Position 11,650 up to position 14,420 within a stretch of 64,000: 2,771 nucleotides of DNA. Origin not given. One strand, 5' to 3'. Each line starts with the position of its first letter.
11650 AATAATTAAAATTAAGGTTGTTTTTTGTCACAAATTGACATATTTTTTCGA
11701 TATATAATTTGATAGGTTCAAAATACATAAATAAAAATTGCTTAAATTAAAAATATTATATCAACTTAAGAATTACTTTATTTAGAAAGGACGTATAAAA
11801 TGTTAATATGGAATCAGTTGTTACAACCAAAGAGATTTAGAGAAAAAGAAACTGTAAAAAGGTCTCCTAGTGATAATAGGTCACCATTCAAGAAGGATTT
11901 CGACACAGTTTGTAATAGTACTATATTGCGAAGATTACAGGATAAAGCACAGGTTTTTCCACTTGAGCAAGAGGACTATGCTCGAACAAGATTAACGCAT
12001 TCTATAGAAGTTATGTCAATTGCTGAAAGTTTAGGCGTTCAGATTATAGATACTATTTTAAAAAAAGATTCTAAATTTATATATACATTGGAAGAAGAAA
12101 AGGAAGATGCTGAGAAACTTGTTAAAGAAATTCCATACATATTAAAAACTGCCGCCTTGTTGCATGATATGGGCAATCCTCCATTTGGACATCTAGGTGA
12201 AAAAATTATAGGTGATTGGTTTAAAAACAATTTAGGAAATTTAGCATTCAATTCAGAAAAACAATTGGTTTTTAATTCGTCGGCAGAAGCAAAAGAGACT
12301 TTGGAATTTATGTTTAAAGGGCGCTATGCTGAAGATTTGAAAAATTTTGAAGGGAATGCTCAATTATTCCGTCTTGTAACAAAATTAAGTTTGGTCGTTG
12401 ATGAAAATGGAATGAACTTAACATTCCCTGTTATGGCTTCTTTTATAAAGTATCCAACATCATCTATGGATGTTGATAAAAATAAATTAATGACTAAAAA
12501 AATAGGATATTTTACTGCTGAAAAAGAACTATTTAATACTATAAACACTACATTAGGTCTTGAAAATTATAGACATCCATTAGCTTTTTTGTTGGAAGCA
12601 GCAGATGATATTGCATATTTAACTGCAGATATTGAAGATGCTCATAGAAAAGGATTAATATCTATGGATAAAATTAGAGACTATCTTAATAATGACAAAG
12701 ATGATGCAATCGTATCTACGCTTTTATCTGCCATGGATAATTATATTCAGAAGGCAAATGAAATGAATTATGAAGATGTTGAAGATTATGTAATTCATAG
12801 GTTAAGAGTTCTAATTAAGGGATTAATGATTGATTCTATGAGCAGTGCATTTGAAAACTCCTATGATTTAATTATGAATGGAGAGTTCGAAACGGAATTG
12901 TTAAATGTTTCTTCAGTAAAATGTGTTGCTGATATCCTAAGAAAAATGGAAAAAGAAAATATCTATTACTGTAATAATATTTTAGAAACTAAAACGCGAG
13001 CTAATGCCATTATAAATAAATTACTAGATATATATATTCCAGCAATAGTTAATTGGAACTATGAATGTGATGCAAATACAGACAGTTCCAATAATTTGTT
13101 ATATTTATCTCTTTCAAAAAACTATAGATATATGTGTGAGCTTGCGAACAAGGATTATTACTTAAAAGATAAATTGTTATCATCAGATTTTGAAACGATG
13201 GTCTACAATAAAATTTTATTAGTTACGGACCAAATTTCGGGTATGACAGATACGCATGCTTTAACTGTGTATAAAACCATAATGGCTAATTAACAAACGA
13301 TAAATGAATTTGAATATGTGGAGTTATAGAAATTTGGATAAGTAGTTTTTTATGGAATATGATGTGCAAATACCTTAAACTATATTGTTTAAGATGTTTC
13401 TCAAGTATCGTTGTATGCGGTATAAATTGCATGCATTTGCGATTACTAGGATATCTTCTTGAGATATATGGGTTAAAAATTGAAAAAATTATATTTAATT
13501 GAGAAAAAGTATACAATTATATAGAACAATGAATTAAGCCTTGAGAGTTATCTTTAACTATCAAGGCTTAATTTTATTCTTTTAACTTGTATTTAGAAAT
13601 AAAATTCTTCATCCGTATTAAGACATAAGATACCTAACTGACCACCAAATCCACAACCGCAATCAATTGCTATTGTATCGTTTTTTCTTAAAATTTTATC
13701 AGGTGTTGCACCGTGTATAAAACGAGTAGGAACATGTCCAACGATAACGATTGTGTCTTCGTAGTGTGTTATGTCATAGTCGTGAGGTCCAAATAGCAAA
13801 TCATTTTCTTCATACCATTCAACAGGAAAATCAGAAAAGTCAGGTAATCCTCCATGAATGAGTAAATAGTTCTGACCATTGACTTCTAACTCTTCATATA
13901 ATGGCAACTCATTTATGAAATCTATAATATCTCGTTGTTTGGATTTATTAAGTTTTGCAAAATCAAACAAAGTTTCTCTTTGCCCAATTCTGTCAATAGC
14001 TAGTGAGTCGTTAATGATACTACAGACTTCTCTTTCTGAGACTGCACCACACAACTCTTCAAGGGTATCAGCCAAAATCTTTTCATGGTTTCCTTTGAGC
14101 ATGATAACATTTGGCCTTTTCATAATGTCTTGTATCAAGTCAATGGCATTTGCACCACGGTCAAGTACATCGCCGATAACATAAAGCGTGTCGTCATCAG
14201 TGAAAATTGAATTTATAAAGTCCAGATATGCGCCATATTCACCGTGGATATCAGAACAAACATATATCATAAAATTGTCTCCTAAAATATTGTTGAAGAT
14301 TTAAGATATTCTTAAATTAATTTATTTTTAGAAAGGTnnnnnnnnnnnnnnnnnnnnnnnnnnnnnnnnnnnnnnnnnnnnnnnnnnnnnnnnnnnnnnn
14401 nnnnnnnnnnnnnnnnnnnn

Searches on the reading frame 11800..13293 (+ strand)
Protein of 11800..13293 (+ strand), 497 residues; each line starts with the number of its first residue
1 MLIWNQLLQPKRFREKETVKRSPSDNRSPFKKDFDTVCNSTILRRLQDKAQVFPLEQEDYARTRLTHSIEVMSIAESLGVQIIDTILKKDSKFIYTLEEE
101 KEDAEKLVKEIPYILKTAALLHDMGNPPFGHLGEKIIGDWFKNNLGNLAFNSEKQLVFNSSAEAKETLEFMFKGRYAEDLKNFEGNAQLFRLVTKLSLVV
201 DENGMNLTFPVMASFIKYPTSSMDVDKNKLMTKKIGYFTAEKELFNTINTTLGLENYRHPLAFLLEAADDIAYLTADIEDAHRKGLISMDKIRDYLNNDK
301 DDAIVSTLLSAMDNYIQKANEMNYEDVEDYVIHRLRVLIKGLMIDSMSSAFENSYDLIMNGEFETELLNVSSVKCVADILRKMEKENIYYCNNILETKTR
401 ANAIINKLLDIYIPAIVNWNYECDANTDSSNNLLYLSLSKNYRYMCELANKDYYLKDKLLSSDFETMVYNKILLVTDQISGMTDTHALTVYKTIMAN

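Call 78: search_protein_families(library=pfam, proteins=[window:11800-13293:+], max_evalue=0.001)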
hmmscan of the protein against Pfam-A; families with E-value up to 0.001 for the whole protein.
window:11800-13293:+ (497 aa): 2 families
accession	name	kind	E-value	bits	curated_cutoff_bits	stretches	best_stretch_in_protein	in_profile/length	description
PF01966.28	HD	-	4.6e-06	27.3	22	1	64-141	1-49/116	HD domain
PF13286.11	HD_assoc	-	1.5e-05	25.9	22.2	0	474-492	72-90/91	Phosphohydrolase-associated domain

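Call 80: search_protein_families(library=padloc, proteins=[window:11800-13293:+], max_evalue=0.001)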
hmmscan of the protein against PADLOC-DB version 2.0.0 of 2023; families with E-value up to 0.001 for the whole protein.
window:11800-13293:+ (497 aa): 1 family
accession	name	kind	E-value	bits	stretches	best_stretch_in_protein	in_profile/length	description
PDLC02374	dGTPase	-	1.7e-65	220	2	17-143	29-128/395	-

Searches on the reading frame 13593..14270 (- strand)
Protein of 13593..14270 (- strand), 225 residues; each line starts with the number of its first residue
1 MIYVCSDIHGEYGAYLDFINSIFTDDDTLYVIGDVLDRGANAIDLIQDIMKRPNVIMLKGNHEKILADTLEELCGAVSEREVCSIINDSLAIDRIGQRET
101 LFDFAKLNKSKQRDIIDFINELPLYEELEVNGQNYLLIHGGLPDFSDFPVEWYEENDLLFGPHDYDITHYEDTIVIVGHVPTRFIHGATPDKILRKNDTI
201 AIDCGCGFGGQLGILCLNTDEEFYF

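Call 78: search_protein_families(library=pfam, proteins=[window:13593-14270:-], max_evalue=0.001)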
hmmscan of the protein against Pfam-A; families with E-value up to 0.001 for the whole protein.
window:13593-14270:- (225 aa): 3 families
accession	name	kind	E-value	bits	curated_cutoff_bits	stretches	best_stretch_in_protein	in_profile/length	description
PF00149.33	Metallophos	-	1.2e-14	55.6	21.5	1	2-187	3-164/191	Calcineurin-like phosphoesterase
PF06874.16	FBPase_2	-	1e-05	24.4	27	0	27-63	185-221/639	Firmicute fructose-1,6-bisphosphatase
PF12850.12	Metallophos_2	-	1.3e-05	25.7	27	1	2-179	3-115/154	Calcineurin-like phosphoesterase superfamily domain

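Call 80: search_protein_families(library=padloc, proteins=[window:13593-14270:-], max_evalue=0.001)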
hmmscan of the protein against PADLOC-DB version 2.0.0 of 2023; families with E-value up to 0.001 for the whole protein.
window:13593-14270:- (225 aa): 0 families
